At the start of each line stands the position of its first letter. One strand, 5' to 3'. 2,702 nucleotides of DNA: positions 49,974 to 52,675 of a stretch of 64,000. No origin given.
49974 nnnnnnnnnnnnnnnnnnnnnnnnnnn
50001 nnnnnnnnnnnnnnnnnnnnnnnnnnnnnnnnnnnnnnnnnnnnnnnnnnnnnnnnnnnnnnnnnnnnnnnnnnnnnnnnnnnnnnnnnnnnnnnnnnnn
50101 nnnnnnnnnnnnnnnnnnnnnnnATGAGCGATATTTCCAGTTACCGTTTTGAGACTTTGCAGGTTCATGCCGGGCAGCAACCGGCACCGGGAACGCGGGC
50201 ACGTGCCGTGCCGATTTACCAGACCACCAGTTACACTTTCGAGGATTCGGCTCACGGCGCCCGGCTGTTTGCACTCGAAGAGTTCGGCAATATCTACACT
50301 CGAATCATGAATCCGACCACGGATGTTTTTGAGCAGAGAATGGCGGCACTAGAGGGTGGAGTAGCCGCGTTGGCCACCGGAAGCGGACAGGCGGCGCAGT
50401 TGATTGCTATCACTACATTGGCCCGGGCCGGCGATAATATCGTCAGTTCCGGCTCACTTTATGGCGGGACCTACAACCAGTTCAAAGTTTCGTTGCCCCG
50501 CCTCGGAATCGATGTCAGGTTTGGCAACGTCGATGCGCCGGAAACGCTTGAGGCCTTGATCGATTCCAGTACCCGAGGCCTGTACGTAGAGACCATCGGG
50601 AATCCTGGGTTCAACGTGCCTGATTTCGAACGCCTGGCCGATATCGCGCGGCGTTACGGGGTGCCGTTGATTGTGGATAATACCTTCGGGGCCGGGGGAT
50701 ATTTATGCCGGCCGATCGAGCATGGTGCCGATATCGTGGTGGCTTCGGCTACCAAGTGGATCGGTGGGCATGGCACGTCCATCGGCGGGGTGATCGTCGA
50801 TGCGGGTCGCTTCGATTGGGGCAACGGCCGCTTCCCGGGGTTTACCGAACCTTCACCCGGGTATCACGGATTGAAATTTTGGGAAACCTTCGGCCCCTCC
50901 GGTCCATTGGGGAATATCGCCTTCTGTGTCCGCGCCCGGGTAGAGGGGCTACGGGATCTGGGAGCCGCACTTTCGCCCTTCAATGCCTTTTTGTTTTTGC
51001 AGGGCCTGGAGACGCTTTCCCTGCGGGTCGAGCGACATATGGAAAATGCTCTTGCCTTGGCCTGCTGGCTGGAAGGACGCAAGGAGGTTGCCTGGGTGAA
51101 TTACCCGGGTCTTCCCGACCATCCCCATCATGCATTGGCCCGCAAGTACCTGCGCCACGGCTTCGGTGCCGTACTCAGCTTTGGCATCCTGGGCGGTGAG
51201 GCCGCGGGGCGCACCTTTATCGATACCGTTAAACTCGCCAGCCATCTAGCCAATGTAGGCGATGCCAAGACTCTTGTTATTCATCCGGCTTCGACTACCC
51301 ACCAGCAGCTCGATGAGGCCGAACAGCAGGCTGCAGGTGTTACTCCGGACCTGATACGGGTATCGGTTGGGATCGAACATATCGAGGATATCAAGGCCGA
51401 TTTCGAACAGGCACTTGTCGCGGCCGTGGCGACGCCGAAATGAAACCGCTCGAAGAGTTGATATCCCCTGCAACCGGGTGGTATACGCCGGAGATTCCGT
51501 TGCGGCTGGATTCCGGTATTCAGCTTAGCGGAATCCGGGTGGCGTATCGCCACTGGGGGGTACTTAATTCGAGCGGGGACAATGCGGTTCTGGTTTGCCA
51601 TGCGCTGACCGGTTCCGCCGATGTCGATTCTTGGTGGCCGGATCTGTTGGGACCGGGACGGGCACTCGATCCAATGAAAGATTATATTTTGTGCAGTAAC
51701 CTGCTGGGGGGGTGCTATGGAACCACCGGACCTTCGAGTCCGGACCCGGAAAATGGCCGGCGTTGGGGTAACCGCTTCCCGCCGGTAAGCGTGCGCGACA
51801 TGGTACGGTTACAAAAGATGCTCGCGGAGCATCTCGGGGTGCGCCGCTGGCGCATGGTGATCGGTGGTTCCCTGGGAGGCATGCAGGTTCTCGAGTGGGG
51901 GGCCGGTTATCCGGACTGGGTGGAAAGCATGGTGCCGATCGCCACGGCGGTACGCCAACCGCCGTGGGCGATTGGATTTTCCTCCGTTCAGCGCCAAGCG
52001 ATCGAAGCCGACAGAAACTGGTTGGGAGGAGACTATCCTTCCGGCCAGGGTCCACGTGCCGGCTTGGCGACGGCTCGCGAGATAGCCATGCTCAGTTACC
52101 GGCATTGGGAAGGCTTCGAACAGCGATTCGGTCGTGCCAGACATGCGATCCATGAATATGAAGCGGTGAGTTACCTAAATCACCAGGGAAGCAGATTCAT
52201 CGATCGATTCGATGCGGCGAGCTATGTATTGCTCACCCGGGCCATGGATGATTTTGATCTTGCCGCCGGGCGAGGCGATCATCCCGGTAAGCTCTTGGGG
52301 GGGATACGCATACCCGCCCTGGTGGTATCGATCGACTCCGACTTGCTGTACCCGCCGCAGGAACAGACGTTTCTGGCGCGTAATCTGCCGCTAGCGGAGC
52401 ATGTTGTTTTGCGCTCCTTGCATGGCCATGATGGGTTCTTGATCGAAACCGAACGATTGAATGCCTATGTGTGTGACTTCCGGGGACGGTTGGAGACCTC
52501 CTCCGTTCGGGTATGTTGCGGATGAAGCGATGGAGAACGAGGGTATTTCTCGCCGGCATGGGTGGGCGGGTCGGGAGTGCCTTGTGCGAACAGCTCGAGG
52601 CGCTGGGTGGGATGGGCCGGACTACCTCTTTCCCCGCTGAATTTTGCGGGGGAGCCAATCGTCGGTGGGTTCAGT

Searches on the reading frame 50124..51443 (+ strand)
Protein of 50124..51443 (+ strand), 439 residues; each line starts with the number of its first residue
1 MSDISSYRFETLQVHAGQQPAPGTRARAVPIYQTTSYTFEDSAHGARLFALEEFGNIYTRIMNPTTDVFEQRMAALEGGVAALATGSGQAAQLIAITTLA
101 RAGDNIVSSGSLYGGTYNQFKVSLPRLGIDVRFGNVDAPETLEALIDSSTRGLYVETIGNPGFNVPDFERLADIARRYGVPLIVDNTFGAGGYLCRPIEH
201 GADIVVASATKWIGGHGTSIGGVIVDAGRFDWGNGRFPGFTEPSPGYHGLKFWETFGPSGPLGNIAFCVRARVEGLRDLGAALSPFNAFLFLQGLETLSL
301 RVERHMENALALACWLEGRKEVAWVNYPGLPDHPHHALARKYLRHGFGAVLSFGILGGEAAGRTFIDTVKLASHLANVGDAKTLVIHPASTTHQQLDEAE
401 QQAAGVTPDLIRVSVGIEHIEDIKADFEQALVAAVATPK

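Call 7: search_protein_families(library=ncbifam, proteins=[window:50124-51443:+])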
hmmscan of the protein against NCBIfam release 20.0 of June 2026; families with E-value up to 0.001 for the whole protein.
window:50124-51443:+ (439 aa): 50 families (the best 25 are shown)
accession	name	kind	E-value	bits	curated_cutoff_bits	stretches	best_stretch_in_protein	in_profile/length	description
TIGR01326.1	OAH_OAS_sulfhy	subfamily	2.2e-207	688.8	495.1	1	8-431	1-417/418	O-acetylhomoserine aminocarboxypropyltransferase/cysteine synthase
NF006096.0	PRK08248.1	equivalog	7.8e-194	644.2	726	1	2-434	2-428/431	homocysteine synthase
NF005872.0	PRK07812.1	equivalog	2.1e-189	629.6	703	1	4-435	12-436/439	bifunctional o-acetylhomoserine/o-acetylserine sulfhydrylase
NF004650.0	PRK05994.1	equivalog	1.1e-174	581.2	667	1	7-432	6-425/427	O-acetylhomoserine aminocarboxypropyltransferase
NF004757.0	PRK06084.1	equivalog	2.3e-172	573.6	790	1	8-434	2-423/425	bifunctional O-acetylhomoserine aminocarboxypropyltransferase/cysteine synthase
NF006004.0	PRK08134.1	equivalog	2e-165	550.7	636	1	2-434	2-428/433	O-acetylhomoserine aminocarboxypropyltransferase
NF005215.0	PRK06702.1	equivalog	8e-137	456.7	709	1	9-433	7-424/432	bifunctional O-acetylhomoserine aminocarboxypropyltransferase/cysteine synthase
NF004125.0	PRK05613.1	equivalog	1.2e-135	452.4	765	1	2-431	7-434/437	O-acetylhomoserine/O-acetylserine sulfhydrylase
NF006003.0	PRK08133.1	equivalog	1.9e-109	366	522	2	3-227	6-228/396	O-succinylhomoserine sulfhydrylase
TIGR01328.1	met_gam_lyase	equivalog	9.4e-106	354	549.7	2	8-225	3-219/391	methionine gamma-lyase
TIGR01325.1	O_suc_HS_sulf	equivalog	1.3e-105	353.1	510.05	2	11-226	2-215/380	O-succinylhomoserine sulfhydrylase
NF005695.0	PRK07503.1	equivalog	8.1e-104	347.5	666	2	8-226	9-226/403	methionine gamma-lyase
NF004876.0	PRK06234.1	subfamily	5e-97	325.4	666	2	2-227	2-228/400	methionine gamma-lyase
NF005263.0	PRK06767.1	equivalog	1.9e-90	303.7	617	2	7-225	4-221/392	methionine gamma-lyase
NF005871.0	PRK07811.1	equivalog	2.7e-86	289.6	513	2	5-226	9-222/389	cystathionine gamma-synthase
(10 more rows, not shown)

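Call 8: find_related_loci(query=window:50124-51443:+, collection=genome_contigs, flank=4000)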
Query window:50124-51443:+ (439 aa) in genome_contigs; peptide patterns used: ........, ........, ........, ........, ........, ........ (x = any residue, [..] = any of these).
600 stretches matched a pattern (row limit reached: there are more); 598 encode a relative of the query (tblastn E <= 1e-3); the best 80 are kept; 80 distinct loci.
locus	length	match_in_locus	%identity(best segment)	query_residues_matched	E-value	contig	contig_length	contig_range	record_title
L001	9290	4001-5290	83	1-431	0e+0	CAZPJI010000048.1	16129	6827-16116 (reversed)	MAG TPA_asm: uncultured Gammaproteobacteria bacterium isolate binchicken_co224_101 genome assembly, contig: NODE_3442_le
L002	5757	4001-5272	83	8-431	0e+0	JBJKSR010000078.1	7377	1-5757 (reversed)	MAG: Gammaproteobacteria bacterium isolate Bin_87 S1Ck127_2413267_flag_1_multi_5.0000_len_7377, whole genome shotgun seq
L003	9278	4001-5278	79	6-431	0e+0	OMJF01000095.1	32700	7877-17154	Anabaena sp. 54 isolate AM_0902 genome assembly, contig: k99_494615, whole genome shotgun sequence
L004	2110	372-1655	78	4-431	0e+0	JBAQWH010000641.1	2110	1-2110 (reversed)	MAG: Thermoanaerobaculia bacterium isolate MFD12012_ilm_asm_bin17 k127_151398, whole genome shotgun sequence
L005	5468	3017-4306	77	1-431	0e+0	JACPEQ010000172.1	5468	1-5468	MAG: Chloroflexi bacterium isolate NC_groundwater_339_Ag_B-0.1um_70_19 GD18-4_B1_scaffold_1477709, whole genome shotgun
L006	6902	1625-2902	78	6-431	0e+0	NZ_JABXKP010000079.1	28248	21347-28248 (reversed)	MAG: Nostoc sp. JL33 NODE_1493_length_28248_cov_84.4149, whole genome shotgun sequence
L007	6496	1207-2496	77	2-431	0e+0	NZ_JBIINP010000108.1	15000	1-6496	MAG: Luteitalea sp. isolate ME2002-09-12pf_3300042556_group1_bin219 Rohwer_bin15_scaffold_3830_c1, whole genome shotgun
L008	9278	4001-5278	77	6-431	0e+0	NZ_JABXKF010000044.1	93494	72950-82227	MAG: Nostoc sp. LPT NODE_87_length_93494_cov_101.085, whole genome shotgun sequence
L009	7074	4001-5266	77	5-426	0e+0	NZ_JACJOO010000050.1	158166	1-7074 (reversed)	Leptolyngbya sp. FACHB-8 contig50, whole genome shotgun sequence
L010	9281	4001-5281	78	5-431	0e+0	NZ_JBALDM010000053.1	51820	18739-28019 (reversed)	MAG: Nostoc sp. isolate P2039 bin 23 NODE_275_length_51820_cov_146.312595, whole genome shotgun sequence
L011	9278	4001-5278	77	6-431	0e+0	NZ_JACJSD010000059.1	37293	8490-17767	Nostoc sp. FACHB-280 contig59, whole genome shotgun sequence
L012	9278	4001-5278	75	6-431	0e+0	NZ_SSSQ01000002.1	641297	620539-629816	Dechloromonas hortensis strain MA-1 DSM15637_NODE_2_length_641297_cov_284.716, whole genome shotgun sequence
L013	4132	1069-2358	75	2-431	0e+0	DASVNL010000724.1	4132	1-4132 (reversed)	MAG TPA_asm: Thermoanaerobaculia bacterium isolate SMAG_U3126 k141_130100, whole genome shotgun sequence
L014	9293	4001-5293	77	1-433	0e+0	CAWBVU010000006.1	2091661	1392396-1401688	MAG: uncultured Acidimicrobiia bacterium isolate MFD09779.bin.1.363 genome assembly, contig: contig_8800, whole genome s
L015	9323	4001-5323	75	5-439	0e+0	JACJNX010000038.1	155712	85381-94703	Cyanobacteria bacterium FACHB-63 contig38, whole genome shotgun sequence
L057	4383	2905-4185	72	6-431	0e+0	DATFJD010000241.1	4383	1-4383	MAG TPA_asm: Halalkalibaculum sp. isolate SMAG_U9135 k141_84166, whole genome shotgun sequence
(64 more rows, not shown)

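Call 24: find_related_loci(query=window:50124-51443:+, collection=metagenome_contigs, flank=2500)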
Query window:50124-51443:+ (439 aa) in metagenome_contigs; peptide patterns used: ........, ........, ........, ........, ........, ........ (x = any residue, [..] = any of these).
600 stretches matched a pattern (row limit reached: there are more); 594 encode a relative of the query (tblastn E <= 1e-3); the best 80 are kept; 80 distinct loci.
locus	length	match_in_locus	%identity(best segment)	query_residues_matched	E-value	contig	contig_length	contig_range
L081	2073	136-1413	78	6-431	0e+0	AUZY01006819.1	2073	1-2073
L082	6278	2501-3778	78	6-431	0e+0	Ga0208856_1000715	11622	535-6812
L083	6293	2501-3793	77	6-436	0e+0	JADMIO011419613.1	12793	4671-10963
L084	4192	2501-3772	80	8-431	0e+0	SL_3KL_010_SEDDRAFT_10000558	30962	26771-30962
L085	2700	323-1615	76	1-431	0e+0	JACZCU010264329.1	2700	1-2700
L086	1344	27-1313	76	1-431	0e+0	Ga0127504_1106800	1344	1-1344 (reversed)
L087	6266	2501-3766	77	8-429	0e+0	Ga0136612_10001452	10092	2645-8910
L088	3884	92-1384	76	6-436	0e+0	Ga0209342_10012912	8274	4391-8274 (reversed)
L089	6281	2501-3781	75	5-431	0e+0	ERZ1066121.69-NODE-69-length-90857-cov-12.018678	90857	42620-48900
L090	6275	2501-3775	76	7-431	0e+0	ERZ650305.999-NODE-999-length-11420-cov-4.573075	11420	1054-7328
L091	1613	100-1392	74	1-431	0e+0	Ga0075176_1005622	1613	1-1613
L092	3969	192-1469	76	6-431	0e+0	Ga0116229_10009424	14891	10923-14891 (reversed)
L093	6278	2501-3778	76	6-431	0e+0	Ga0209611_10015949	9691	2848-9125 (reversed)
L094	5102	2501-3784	75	8-435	0e+0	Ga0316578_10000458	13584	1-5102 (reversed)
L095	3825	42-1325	75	4-431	0e+0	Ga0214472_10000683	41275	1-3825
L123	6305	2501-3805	70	1-431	0e+0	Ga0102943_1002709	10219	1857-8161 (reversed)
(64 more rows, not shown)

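Call 42: find_encoding_contigs(protein=window:50124-51443:+, flank=1500, max_places=6)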
Protein window:50124-51443:+ (439 aa): 3 contigs read that carry it; 1 place shown.
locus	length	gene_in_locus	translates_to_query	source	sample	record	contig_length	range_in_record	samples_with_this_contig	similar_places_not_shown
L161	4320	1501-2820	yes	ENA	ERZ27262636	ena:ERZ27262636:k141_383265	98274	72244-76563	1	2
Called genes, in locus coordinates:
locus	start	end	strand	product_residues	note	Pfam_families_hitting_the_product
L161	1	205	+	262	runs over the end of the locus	PF13085:Fer2_3, PF13183:Fer4_8 (weak), PF13237:Fer4_10, PF13534:Fer4_17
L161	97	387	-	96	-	-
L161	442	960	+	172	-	PF07254:Cpta_toxin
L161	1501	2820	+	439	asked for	PF01053:Cys_Met_Meta_PP, PF00155:Aminotran_1_2, PF01041:DegT_DnrJ_EryC1 (weak)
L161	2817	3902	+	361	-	PF00561:Abhydrolase_1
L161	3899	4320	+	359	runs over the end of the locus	PF03447:NAD_binding_3, PF00742:Homoserine_dh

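Call 43: find_homologous_proteins(query=window:50124-51443:+, max_evalue=1e-150)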
Query window:50124-51443:+ (439 aa): 7981 proteins with E <= 1e-150 among 8000 candidates; the best 120 are listed.
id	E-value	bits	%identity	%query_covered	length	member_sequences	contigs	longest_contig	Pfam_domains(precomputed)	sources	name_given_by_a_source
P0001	1.5e-295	998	100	100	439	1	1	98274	PF00155.28,PF01053.27,PF01041.24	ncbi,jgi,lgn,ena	-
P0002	7.5e-240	814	84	98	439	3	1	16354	PF00155.28,PF01212.28,PF01053.27,PF01041.24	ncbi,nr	ncbi:MAG TPA: O-acetylhomoserine aminocarboxypropyltransferase/cysteine synthase [Gammaproteobacteri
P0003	2.0e-238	810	83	98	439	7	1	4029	PF00155.28,PF00266.26,PF01053.27,PF01041.24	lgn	-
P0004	3.5e-238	809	83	98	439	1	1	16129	PF00155.28,PF01212.28,PF01053.27,PF01041.24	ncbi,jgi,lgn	-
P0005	1.4e-237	807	82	98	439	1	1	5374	PF01053.27,PF01041.24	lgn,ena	-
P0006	3.6e-237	805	82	98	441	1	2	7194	PF01053.27,PF01041.24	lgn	-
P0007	1.0e-236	804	81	98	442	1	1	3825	PF00155.28,PF01212.28,PF01053.27,PF01041.24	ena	-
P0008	1.2e-236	804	83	97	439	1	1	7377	PF00155.28,PF01053.27,PF01041.24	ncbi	-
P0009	2.3e-236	803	80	97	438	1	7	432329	PF00155.28,PF00266.26,PF01053.27,PF01041.24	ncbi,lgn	-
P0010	6.4e-236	801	81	98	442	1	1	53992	PF00155.28,PF00266.26,PF01212.28,PF01053.27,PF01041.24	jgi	jgi:O-acetylhomoserine/O-acetylserine sulfhydrylase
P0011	2.3e-235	799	81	97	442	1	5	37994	PF00155.28,PF01212.28,PF01053.27,PF01041.24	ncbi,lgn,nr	ncbi:MAG: O-acetylhomoserine aminocarboxypropyltransferase/cysteine synthase [Gammaproteobacteria ba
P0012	9.8e-235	797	81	97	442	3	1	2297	PF00155.28,PF01212.28,PF01053.27,PF01041.24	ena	-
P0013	8.0e-234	794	81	97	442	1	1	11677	PF00155.28,PF00266.26,PF01212.28,PF01053.27,PF01041.24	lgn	-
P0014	1.0e-233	794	79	98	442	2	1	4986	PF00155.28,PF00266.26,PF01212.28,PF01053.27,PF01041.24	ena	-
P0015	1.3e-233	794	81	97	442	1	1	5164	PF00155.28,PF00266.26,PF01212.28,PF01053.27,PF01041.24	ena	-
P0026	2.4e-232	790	81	98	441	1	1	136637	PF00155.28,PF01053.27,PF01041.24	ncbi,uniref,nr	ncbi:O-acetylhomoserine aminocarboxypropyltransferase/cysteine synthase [Wenzhouxiangella sp. XN79A]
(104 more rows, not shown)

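Call 44: find_encoding_contigs(protein=P0002, flank=800, max_places=1)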
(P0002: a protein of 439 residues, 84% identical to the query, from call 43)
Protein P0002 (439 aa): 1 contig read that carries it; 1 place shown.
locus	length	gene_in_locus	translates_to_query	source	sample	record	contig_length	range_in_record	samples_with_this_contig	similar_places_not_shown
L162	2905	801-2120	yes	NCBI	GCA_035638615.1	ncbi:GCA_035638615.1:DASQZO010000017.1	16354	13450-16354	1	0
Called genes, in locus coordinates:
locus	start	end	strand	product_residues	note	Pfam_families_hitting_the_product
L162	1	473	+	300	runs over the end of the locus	PF02678:Pirin, PF05726:Pirin_C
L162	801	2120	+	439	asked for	PF01053:Cys_Met_Meta_PP, PF00155:Aminotran_1_2, PF01041:DegT_DnrJ_EryC1, PF01212:Beta_elim_lyase (weak)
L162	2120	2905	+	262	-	PF00561:Abhydrolase_1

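Call 45: find_encoding_contigs(protein=P0003, flank=800, max_places=1)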
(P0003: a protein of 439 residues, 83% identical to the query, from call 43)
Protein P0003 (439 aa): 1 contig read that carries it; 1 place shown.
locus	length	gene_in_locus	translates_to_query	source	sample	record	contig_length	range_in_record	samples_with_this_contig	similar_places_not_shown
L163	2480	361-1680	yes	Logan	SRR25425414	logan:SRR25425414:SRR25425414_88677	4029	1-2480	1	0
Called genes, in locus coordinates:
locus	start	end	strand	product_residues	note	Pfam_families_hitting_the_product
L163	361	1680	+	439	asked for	PF01053:Cys_Met_Meta_PP, PF00155:Aminotran_1_2, PF00266:Aminotran_5 (weak), PF01041:DegT_DnrJ_EryC1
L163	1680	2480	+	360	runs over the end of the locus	PF00561:Abhydrolase_1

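Call 46: find_encoding_contigs(protein=P0005, flank=800, max_places=1)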
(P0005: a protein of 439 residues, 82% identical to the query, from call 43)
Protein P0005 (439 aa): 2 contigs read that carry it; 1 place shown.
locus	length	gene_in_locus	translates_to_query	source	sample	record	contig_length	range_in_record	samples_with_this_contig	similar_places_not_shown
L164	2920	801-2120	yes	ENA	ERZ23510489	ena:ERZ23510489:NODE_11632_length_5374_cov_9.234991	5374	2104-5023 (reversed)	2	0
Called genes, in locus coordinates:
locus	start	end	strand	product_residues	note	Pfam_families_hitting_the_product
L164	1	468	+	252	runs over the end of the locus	PF00106:adh_short, PF08659:KR, PF13561:adh_short_C2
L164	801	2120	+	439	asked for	PF01053:Cys_Met_Meta_PP, PF01041:DegT_DnrJ_EryC1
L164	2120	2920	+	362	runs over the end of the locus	PF00561:Abhydrolase_1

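Call 47: find_encoding_contigs(protein=P0006, flank=800, max_places=1)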
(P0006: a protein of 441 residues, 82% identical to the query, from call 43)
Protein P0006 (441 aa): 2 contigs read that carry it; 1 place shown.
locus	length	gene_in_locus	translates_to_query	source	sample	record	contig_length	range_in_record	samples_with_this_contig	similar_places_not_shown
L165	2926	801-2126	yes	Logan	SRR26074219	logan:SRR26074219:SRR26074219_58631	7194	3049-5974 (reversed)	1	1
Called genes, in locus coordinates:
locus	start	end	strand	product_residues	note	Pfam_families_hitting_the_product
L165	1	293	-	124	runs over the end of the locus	PF02537:CRCB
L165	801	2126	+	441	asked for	PF01053:Cys_Met_Meta_PP, PF01041:DegT_DnrJ_EryC1 (weak)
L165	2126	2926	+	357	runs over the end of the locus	PF00561:Abhydrolase_1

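Call 48: find_encoding_contigs(protein=P0009, flank=800, max_places=1)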
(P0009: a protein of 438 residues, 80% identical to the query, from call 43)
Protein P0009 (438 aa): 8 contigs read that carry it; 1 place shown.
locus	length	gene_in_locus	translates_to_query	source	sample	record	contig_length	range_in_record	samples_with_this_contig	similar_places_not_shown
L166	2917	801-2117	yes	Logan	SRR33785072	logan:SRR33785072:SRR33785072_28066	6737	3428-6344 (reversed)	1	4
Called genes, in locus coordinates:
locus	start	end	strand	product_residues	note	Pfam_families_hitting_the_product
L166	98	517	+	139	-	PF00190:Cupin_1 (weak), PF07883:Cupin_2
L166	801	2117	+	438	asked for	PF01053:Cys_Met_Meta_PP, PF00155:Aminotran_1_2, PF01041:DegT_DnrJ_EryC1, PF00266:Aminotran_5 (weak)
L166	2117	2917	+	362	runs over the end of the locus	PF00561:Abhydrolase_1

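Call 49: find_encoding_contigs(protein=P0010, flank=800, max_places=1)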
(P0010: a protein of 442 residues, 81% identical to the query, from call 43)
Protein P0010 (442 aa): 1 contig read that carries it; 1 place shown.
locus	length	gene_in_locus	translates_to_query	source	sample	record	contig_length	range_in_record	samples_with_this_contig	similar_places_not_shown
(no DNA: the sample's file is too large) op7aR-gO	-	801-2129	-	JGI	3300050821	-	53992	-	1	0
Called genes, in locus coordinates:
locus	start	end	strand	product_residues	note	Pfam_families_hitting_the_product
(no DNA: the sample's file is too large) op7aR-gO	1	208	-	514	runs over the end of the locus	PF00474:SSF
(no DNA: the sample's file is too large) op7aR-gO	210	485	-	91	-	PF11755:DUF3311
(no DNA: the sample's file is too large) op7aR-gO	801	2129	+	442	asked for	PF01053:Cys_Met_Meta_PP, PF00155:Aminotran_1_2, PF00266:Aminotran_5 (weak), PF01041:DegT_DnrJ_EryC1, PF01212:Beta_elim_lyase (faint)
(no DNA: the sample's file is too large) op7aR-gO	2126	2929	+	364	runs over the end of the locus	PF00561:Abhydrolase_1, PF12146:Hydrolase_4 (faint)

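Call 50: find_encoding_contigs(protein=P0011, flank=800, max_places=1)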
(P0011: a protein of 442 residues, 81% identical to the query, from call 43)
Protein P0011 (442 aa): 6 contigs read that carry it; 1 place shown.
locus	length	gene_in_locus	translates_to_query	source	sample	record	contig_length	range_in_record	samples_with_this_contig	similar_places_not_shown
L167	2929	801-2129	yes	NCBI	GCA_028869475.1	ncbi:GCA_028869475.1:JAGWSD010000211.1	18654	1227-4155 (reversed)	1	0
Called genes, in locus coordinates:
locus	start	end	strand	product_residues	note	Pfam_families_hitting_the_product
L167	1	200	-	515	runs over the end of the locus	PF00474:SSF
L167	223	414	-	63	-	PF11755:DUF3311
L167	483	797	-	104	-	-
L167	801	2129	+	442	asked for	PF01053:Cys_Met_Meta_PP, PF00155:Aminotran_1_2 (weak), PF01041:DegT_DnrJ_EryC1, PF01212:Beta_elim_lyase (weak)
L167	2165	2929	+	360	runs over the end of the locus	PF00561:Abhydrolase_1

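Call 51: find_encoding_contigs(protein=P0026, flank=800, max_places=1)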
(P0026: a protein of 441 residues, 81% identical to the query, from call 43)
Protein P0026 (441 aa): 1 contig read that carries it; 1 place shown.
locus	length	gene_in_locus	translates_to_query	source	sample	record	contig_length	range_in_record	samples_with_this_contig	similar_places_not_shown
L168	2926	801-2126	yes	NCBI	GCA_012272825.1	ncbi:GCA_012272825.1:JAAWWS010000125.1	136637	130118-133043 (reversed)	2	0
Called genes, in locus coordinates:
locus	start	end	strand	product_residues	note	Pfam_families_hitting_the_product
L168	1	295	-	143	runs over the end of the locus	-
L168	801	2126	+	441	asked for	PF01053:Cys_Met_Meta_PP, PF00155:Aminotran_1_2, PF01041:DegT_DnrJ_EryC1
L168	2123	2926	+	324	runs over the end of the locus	PF00561:Abhydrolase_1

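Call 71: search_protein_families(library=pfam, proteins=[L057:2362-2856:+, L123:1894-2367:+], max_evalue=0.01)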
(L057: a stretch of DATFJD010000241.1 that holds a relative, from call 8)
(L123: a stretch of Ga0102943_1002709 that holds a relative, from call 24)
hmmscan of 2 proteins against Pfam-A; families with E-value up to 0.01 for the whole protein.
L057:2362-2856:+ (164 aa): 2 families
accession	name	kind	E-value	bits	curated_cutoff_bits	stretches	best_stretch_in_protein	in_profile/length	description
PF13380.12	CoA_binding_2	-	2.1e-34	118.8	22.8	1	35-150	2-116/116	CoA binding domain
PF02629.25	CoA_binding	-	8.9e-05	23.6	22.3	1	34-117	4-92/97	CoA binding domain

L123:1894-2367:+ (157 aa): 2 families
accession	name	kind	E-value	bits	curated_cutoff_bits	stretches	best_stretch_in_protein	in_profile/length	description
PF13380.12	CoA_binding_2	-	4e-34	118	22.8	1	35-150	2-116/116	CoA binding domain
PF02629.25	CoA_binding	-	2.1e-07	32.1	22.3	1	32-110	2-85/97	CoA binding domain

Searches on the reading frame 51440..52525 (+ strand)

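Call 7: search_protein_families(library=ncbifam, proteins=[window:51440-52525:+])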
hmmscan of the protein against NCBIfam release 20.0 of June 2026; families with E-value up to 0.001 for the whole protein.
window:51440-52525:+ (361 aa): 12 families
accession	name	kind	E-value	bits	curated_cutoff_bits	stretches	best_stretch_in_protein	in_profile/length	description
TIGR01392.2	MetX_acetyl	equivalog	2.6e-123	411.6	500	1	20-347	4-349/351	homoserine O-acetyltransferase MetX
NF001209.0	PRK00175.1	equivalog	2.7e-113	378.6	331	1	13-349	15-373/381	homoserine O-acetyltransferase MetX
NF047917.1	MetX_acetyl_MTB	exception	4.4e-98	328.7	475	1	21-344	15-355/361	homoserine O-acetyltransferase MetX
NF047916.1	MetX_succinyl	exception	2.9e-80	270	560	1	18-348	13-366/370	homoserine O-succinyltransferase MetX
NF005262.1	PRK06765.1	equivalog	1.5e-51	175.5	450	1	24-334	15-348/366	E22 family MetX-like putative esterase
NF005757.0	PRK07581.1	subfamily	2e-40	138.7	332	1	21-334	15-319/339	hypothetical protein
NF006449.0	PRK08775.1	equivalog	1.1e-36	126.4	296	1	62-345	82-334/344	homoserine O-succinyltransferase MetX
NF047915.1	homoser_Ac_Staph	exception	1.3e-33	116.7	500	1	23-347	15-312/320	homoserine O-acetyltransferase MetX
NF005071.0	PRK06489.1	equivalog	7.5e-24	84.5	305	1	22-220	41-238/362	hypothetical protein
TIGR02427.1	protocat_pcaD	equivalog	5.3e-08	32.5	255.85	0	255-346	166-248/251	3-oxoadipate enol-lactonase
NF051488.1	bifunc_PcaDC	exception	1.2e-07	31.2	390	0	251-326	162-229/375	bifunctional 3-oxoadipate enol-lactonase/4-carboxymuconolactone decarboxylase PcaDC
TIGR03611.1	RutD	equivalog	0.00038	19.9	238.5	0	286-347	194-254/258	pyrimidine utilization protein D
